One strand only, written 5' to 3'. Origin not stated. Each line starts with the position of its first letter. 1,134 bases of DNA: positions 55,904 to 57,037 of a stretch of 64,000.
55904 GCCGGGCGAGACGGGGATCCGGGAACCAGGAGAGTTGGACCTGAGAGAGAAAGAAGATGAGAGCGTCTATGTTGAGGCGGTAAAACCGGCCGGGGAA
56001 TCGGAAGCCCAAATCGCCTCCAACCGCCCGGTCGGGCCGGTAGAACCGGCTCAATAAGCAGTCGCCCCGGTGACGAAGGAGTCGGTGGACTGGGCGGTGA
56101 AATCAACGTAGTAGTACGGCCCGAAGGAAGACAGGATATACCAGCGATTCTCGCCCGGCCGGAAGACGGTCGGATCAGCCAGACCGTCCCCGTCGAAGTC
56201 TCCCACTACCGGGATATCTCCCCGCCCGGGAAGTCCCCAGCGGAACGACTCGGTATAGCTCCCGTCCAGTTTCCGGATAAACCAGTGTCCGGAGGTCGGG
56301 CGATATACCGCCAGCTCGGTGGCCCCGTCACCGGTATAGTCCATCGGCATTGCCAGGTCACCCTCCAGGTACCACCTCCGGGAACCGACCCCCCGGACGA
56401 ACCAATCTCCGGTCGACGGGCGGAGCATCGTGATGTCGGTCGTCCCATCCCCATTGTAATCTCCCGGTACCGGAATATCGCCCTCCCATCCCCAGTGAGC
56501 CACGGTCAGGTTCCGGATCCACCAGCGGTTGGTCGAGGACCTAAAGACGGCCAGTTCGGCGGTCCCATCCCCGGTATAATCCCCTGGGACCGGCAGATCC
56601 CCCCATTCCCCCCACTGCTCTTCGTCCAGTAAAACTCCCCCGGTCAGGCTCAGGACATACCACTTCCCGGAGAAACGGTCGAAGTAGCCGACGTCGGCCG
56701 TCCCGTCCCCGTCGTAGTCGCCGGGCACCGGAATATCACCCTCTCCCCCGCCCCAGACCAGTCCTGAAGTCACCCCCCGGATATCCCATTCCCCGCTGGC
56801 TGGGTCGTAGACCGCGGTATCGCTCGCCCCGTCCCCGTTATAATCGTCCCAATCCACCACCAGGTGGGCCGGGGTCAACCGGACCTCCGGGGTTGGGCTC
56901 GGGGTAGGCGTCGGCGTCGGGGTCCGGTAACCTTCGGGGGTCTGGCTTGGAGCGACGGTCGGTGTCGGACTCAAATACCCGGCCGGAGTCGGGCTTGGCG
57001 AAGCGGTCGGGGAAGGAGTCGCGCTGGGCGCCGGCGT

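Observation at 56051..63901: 2616-aa giant secreted protein with an unusual domain combination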

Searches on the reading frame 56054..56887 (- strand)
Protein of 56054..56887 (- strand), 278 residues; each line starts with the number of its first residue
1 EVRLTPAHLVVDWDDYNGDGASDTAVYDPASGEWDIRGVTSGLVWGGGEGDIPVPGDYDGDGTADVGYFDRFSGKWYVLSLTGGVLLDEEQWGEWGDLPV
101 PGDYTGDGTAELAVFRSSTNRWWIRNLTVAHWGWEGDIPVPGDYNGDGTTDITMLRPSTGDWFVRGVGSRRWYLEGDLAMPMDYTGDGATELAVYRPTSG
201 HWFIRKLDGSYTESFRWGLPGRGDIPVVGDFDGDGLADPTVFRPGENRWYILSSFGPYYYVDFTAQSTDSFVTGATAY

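Call 9: search_protein_families(library=pfam, proteins=[window:56054-56887:-], max_evalue=10)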
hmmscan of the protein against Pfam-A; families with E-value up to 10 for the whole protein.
seq(278 aa): 4 families
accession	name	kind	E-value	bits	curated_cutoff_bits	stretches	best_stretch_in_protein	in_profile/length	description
PF13517.12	FG-GAP_3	-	2.9e-13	50.7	26.9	4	183-238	1-58/61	FG-GAP-like repeat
PF01839.29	FG-GAP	-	1.1e-12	47.9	22.1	5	226-238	5-17/37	FG-GAP repeat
PF19019.6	Phlebo_G2_C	-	0.41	10.7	25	1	13-48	94-129/171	Phlebovirus glycoprotein G2 C-terminal domain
PF25687.1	Mycobacteriophage_Gene3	-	0.52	10.8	27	1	40-66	34-58/83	Mycobacteriophage Gene 3 protein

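Call 73: find_homologous_proteins(query=window:56054-56887:-, max_evalue=1e-10)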
Query seq(278 aa) (278 aa): 5584 proteins with E <= 1e-10 among 8000 candidates; the best 120 are listed.
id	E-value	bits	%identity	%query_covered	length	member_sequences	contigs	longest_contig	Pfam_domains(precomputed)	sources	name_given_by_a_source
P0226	1.5e-107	378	44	87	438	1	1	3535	PF01839.30,PF13517.13,PF00082.28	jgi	jgi:subtilisin family serine protease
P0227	6.6e-98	346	46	85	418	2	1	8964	PF01839.30,PF13517.13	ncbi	-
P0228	6.6e-97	343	40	90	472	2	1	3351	PF01839.30,PF13517.13,PF01483.28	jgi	jgi:subtilisin-like proprotein convertase family protein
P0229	5.0e-96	340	45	79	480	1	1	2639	PF01839.30,PF13517.13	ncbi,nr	ncbi:MAG: hypothetical protein GY765_31210 [bacterium]|nr:hypothetical protein [bacterium]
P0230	6.1e-95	336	58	99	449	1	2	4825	PF01839.30,PF13517.13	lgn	-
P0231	4.3e-92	327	45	85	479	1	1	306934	PF01839.30,PF12256.15,PF13517.13,PF13385.14,PF00054.31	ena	-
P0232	7.5e-91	323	45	76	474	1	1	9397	PF13365.13,PF13517.13,PF00089.33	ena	-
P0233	8.3e-89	316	56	96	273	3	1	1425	PF01839.30,PF13517.13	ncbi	-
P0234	1.1e-87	312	43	85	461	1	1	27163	PF01839.30,PF13517.13,PF01483.28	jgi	jgi:subtilisin-like proprotein convertase family protein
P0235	9.7e-87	309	46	85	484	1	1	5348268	PF01839.30,PF12256.15,PF04151.22,PF13517.13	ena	-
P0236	1.1e-86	309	39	90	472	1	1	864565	PF01839.30,PF13517.13,PF01483.28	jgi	jgi:subtilisin-like proprotein convertase family protein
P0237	5.9e-86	307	56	97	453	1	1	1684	PF01839.30,PF13517.13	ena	-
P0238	1.6e-85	305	44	77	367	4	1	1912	PF01839.30,PF00960.26,PF13517.13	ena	-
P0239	2.1e-83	298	45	87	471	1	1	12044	PF01839.30,PF13517.13,PF00041.28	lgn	-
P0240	1.1e-82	296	54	91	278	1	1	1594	PF01839.30,PF13517.13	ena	-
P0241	2.0e-82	295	41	85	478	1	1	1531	PF01839.30,PF13517.13,PF16640.12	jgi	jgi:hypothetical protein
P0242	2.5e-82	295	53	100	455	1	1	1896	PF01839.30,PF12256.15,PF13517.13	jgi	jgi:hypothetical protein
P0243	6.2e-82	294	42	85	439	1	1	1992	PF01839.30,PF13517.13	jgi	-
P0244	1.1e-80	290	45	74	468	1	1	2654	PF01839.30,PF13517.13,PF01483.28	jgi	jgi:subtilisin-like proprotein convertase family protein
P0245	1.2e-79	286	48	69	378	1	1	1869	PF01839.30,PF21540.4,PF13517.13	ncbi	-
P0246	7.0e-79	284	38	87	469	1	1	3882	PF01839.30,PF13517.13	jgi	jgi:hypothetical protein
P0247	2.1e-78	282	40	85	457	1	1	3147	PF01839.30,PF13517.13,PF01483.28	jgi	jgi:subtilisin-like proprotein convertase family protein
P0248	3.4e-78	281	52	100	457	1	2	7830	PF01839.30,PF13517.13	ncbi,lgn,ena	-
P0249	1.3e-77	279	42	86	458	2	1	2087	PF01839.30,PF05694.18,PF13517.13,PF08309.18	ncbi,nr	ncbi:MAG: FG-GAP-like repeat-containing protein, partial [Acidobacteria bacterium]|nr:FG-GAP-like re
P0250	1.5e-77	279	38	94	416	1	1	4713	PF01839.30,PF13517.13,PF00041.28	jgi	jgi:hypothetical protein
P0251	5.8e-77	277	42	85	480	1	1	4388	PF01839.30,PF13517.13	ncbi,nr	ncbi:MAG TPA: VCBS repeat-containing protein [Actinomycetota bacterium]|nr:VCBS repeat-containing pr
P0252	2.2e-76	275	39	92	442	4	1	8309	PF01839.30,PF13517.13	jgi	jgi:hypothetical protein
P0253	1.5e-75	273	42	85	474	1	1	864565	PF01839.30,PF13517.13,PF01483.28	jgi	jgi:subtilisin-like proprotein convertase family protein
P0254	3.9e-75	271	46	69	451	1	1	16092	PF01839.30,PF17164.11,PF13517.13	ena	-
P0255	4.0e-75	271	44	78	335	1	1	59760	PF01839.30,PF13517.13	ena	-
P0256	6.5e-75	270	44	86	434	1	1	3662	PF01839.30,PF13517.13,PF00963.25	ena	-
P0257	9.0e-75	270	40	87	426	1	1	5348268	PF01839.30,PF13517.13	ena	-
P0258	2.5e-74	269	42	81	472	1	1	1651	PF01839.30,PF13517.13,PF01483.28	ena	-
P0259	2.9e-74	268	41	90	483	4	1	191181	PF01839.30,PF13517.13,PF19987.5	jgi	jgi:FG-GAP-like repeat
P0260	1.3e-73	266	49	99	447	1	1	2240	PF01839.30,PF13517.13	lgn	-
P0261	1.9e-73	266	41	86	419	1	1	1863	PF01839.30,PF13517.13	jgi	jgi:hypothetical protein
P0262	2.2e-73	265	42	86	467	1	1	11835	PF01839.30,PF13517.13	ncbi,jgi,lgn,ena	-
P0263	4.9e-73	264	43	87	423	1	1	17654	PF01839.30,PF13517.13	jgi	jgi:hypothetical protein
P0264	5.3e-73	264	42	86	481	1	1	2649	PF01839.30,PF13517.13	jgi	-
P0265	8.4e-73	264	44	81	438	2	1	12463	PF01839.30,PF09853.15,PF13517.13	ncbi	-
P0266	8.9e-73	263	48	81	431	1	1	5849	PF01839.30,PF13517.13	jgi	-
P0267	9.7e-73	263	40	86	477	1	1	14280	PF01839.30,PF13517.13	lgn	-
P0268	1.1e-72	263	41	85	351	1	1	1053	PF01839.30,PF13517.13,PF16640.12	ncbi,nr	ncbi:MAG: FG-GAP-like repeat-containing protein, partial [Actinobacteria bacterium]|nr:FG-GAP-like r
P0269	1.7e-72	263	50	99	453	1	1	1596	PF01839.30,PF13517.13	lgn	-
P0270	3.1e-72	262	45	87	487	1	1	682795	PF01839.30,PF10671.15,PF13517.13,PF25670.2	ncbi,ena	-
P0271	5.4e-72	261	43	84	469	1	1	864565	PF01839.30,PF13517.13,PF01483.28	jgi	jgi:subtilisin-like proprotein convertase family protein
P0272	5.9e-72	261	39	86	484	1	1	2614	PF01839.30,PF13517.13,PF19987.5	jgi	jgi:VCBS repeat protein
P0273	6.0e-72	261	45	85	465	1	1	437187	PF01839.30,PF13517.13,PF00188.33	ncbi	-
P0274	1.2e-71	260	39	86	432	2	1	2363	PF01839.30,PF13517.13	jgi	jgi:hypothetical protein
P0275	1.3e-71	260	43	92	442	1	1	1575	PF01839.30,PF05257.23,PF13517.13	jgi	jgi:hypothetical protein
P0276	9.0e-71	257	48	99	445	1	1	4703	PF01839.30,PF13517.13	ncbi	-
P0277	1.3e-70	256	50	86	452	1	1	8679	PF01839.30,PF13517.13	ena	-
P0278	1.4e-70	256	44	85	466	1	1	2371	PF01839.30,PF13517.13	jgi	jgi:hypothetical protein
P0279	1.1e-69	253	39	88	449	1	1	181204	PF01839.30,PF13517.13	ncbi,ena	-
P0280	1.8e-69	253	38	85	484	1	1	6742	PF01839.30,PF13517.13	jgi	jgi:hypothetical protein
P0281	3.0e-69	252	45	85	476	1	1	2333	PF01839.30,PF13517.13,PF01510.31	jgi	jgi:hypothetical protein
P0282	3.9e-69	252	43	85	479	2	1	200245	PF01839.30,PF13517.13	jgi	jgi:hypothetical protein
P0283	6.2e-69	251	37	86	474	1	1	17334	PF01839.30,PF13517.13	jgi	jgi:putative transposon-encoded protein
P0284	6.2e-69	251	44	85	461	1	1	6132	PF01839.30,PF10671.15,PF13517.13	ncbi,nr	ncbi:MAG: VCBS repeat-containing protein [Actinomycetota bacterium]|nr:VCBS repeat-containing protei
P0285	7.3e-69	251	53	88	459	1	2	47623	PF01839.30,PF13517.13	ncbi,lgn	-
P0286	7.6e-69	251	49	100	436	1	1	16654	PF13517.13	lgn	-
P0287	1.6e-68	250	52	97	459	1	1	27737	PF01839.30,PF13517.13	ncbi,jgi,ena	-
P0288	1.8e-68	249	43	85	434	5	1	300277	PF01839.30,PF13517.13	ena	-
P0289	2.2e-68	249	42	85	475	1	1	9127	PF01839.30,PF26395.1,PF13517.13,PF01510.31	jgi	jgi:hypothetical protein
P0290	2.4e-68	249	39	91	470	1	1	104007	PF01839.30,PF13517.13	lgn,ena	-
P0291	3.0e-68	249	45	88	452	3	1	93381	PF01839.30,PF13517.13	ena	-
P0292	5.7e-68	248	42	85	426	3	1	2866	PF01839.30,PF13517.13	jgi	-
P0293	6.1e-68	248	41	88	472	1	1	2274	PF01839.30,PF13517.13,PF19987.5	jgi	jgi:hypothetical protein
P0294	6.5e-68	247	38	86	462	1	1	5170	PF01839.30,PF13517.13,PF00188.33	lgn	-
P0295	7.2e-68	247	37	90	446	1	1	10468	PF01839.30,PF13517.13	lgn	-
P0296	7.3e-68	247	36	87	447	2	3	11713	PF01839.30,PF04151.22,PF13517.13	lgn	-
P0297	1.3e-67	247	39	86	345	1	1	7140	PF01839.30,PF13517.13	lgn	-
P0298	1.5e-67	246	49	77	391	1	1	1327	PF01839.30,PF13517.13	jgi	jgi:hypothetical protein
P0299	1.8e-67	246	37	90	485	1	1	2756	PF01839.30,PF12256.15,PF13517.13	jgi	jgi:hypothetical protein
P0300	4.1e-67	245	41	87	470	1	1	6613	PF01839.30,PF13517.13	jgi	jgi:hypothetical protein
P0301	7.1e-67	244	47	85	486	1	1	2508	PF01839.30,PF13517.13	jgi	-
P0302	1.1e-66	243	44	85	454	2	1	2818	PF01839.30,PF13517.13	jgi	jgi:hypothetical protein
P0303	1.2e-66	243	41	86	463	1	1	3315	PF01839.30,PF13517.13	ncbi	-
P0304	1.5e-66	243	45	85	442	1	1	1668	PF01839.30,PF13517.13,PF16640.12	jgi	-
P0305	1.6e-66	243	41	89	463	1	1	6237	PF01839.30,PF13517.13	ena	-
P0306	1.7e-66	243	44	85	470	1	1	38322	PF01839.30,PF13517.13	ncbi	-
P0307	1.8e-66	243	38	85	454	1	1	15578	PF01839.30,PF13517.13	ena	-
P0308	1.8e-66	243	49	97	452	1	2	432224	PF01839.30,PF13517.13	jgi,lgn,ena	-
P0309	3.3e-66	242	37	90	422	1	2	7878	PF01839.30,PF13517.13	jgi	jgi:hypothetical protein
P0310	3.3e-66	242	42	74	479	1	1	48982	PF01839.30,PF13517.13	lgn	-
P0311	3.5e-66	242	42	85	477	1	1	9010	PF01839.30,PF01551.30,PF13517.13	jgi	jgi:putative transposon-encoded protein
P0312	7.7e-66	241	41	87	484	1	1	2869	PF01839.30,PF13517.13,PF00041.28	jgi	jgi:VCBS repeat protein/fibronectin type III domain protein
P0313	1.0e-65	240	40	87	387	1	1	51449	PF01839.30,PF00415.25,PF13517.13,PF13540.13,PF25390.2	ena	-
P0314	1.3e-65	240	35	90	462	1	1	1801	PF01839.30,PF13517.13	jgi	jgi:hypothetical protein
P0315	1.7e-65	240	39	88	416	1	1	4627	PF01839.30,PF13517.13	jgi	jgi:hypothetical protein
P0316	1.9e-65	239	35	77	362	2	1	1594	PF01839.30,PF13517.13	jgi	jgi:hypothetical protein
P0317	3.1e-65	239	41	92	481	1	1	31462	PF01839.30,PF13517.13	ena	-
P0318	3.1e-65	239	46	86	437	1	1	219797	PF01839.30,PF13517.13,PF25456.2,PF00188.33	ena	-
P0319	3.9e-65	238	36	95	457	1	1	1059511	PF01839.30,PF13517.13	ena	-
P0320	4.2e-65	238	45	75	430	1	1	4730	PF01839.30,PF20773.6,PF13517.13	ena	-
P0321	4.4e-65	238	47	61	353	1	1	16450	PF01839.30,PF13517.13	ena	-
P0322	5.1e-65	238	45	86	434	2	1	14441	PF01839.30,PF13517.13,PF00188.33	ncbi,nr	ncbi:MAG: CAP domain-containing protein [Actinomycetota bacterium]|nr:CAP domain-containing protein 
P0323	5.8e-65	238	40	83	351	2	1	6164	PF01839.30,PF13517.13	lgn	-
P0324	9.2e-65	237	41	88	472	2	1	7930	PF01839.30,PF13517.13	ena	-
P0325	9.7e-65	237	41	89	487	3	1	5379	PF01839.30,PF13517.13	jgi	-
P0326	1.1e-64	237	40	78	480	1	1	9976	PF01839.30,PF13517.13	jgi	-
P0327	1.4e-64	237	46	85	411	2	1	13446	PF01839.30,PF13517.13,PF15886.12,PF01364.25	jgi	jgi:hypothetical protein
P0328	1.5e-64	236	37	90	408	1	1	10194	PF01839.30,PF13517.13,PF13620.13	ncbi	-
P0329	1.8e-64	236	39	85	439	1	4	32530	PF01839.30,PF01551.30,PF09853.15,PF13517.13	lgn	-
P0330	2.9e-64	235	40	78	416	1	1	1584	PF01839.30,PF13517.13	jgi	jgi:hypothetical protein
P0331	3.0e-64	235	44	85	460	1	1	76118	PF01839.30,PF00801.27,PF13517.13,PF18911.7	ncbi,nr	ncbi:MAG: PKD domain-containing protein [Chloroflexi bacterium]|nr:PKD domain-containing protein [Ch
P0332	3.3e-64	235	40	87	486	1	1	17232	PF01839.30,PF12256.15,PF13517.13,PF01483.28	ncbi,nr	ncbi:MAG TPA: FG-GAP-like repeat-containing protein [Pyrinomonadaceae bacterium]|nr:FG-GAP-like repe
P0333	3.4e-64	235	40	85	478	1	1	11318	PF01839.30,PF13517.13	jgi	-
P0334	3.8e-64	235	39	87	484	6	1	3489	PF01839.30,PF13517.13,PF00041.28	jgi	jgi:FG-GAP-like repeat/Fibronectin type III domain/FG-GAP repeat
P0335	4.0e-64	235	49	88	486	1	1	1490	PF01839.30,PF12256.15,PF00150.25,PF13517.13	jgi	jgi:hypothetical protein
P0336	4.1e-64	235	43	87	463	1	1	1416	PF01839.30,PF13517.13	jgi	jgi:hypothetical protein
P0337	5.0e-64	235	39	91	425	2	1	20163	PF01839.30,PF12256.15,PF13517.13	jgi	jgi:hypothetical protein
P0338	5.0e-64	235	44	88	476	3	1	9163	PF01839.30,PF16586.12,PF13517.13,PF22057.4,PF22544.3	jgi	-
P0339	6.8e-64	234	45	86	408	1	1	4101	PF01839.30,PF12256.15,PF00932.26,PF13517.13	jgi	jgi:Lamin Tail Domain/FG-GAP repeat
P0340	7.4e-64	234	43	82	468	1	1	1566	PF01839.30,PF13517.13,PF00188.33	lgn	-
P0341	1.1e-63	234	42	77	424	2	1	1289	PF01839.30,PF13517.13,PF00933.28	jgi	jgi:hypothetical protein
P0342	1.3e-63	233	44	87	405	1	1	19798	PF01839.30,PF13517.13,PF00963.25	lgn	-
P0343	1.7e-63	233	41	83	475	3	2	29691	PF01839.30,PF13517.13,PF19987.5,PF05345.19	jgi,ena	-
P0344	3.2e-63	232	41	74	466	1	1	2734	PF01839.30,PF13517.13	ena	-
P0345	4.1e-63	232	42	87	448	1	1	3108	PF01839.30,PF13517.13,PF19987.5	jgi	jgi:hypothetical protein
